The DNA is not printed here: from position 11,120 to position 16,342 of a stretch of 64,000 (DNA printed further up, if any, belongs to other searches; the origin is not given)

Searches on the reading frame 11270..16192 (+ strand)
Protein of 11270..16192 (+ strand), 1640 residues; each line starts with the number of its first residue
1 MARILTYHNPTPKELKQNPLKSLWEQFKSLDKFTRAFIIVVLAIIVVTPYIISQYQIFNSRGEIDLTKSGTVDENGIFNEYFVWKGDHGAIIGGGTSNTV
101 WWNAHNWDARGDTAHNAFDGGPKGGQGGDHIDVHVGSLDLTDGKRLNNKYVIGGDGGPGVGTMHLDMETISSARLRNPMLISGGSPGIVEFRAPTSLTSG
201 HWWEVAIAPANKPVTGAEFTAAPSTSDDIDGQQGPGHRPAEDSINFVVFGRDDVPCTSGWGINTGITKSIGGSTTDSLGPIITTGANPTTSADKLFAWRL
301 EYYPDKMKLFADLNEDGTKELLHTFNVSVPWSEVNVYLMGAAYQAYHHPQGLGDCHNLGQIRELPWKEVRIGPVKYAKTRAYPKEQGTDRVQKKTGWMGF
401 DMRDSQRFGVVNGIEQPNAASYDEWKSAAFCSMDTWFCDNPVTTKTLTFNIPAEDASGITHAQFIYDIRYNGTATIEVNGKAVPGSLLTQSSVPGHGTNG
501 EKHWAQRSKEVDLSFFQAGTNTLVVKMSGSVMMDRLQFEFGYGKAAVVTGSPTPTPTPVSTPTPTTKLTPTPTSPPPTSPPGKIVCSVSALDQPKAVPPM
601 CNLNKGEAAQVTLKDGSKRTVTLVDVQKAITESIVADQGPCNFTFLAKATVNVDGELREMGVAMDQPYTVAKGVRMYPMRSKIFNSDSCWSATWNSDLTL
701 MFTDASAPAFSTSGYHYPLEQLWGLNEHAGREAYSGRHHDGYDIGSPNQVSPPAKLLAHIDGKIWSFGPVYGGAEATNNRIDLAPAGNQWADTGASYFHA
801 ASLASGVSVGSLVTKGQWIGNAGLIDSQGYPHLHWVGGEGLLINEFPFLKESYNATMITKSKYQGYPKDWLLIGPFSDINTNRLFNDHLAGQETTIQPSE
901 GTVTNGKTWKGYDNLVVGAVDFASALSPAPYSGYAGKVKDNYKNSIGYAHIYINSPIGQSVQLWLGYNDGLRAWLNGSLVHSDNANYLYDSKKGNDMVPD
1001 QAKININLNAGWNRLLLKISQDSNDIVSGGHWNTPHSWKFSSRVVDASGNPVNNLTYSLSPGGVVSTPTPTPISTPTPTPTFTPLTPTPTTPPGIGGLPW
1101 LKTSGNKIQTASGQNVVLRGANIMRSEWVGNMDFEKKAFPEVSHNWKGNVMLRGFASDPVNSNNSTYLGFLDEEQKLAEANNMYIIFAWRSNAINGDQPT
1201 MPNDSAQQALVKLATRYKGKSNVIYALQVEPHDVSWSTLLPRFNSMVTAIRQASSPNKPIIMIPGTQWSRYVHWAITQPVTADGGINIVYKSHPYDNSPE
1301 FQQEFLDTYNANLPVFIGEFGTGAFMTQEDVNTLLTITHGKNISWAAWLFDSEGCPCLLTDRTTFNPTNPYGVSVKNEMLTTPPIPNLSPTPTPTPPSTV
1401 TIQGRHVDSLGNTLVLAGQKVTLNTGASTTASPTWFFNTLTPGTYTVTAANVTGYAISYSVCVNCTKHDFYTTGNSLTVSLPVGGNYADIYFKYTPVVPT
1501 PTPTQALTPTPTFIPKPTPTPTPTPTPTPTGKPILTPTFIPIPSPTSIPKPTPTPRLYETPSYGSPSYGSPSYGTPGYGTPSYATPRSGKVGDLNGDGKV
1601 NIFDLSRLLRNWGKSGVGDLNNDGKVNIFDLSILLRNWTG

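Call 43: search_protein_families(library=pfam, proteins=[window:11270-16192:+], max_evalue=0.00001)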
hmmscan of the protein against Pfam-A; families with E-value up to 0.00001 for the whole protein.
window:11270-16192:+ (1640 aa): 2 families
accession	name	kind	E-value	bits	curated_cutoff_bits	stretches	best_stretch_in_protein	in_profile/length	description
PF00150.24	Cellulase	-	7.6e-22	78.5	23.5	1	1111-1352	3-270/272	Cellulase (glycosyl hydrolase family 5)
PF00404.24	Dockerin_1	-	9.7e-08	32.5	22.9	1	1592-1635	2-53/57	Dockerin type I domain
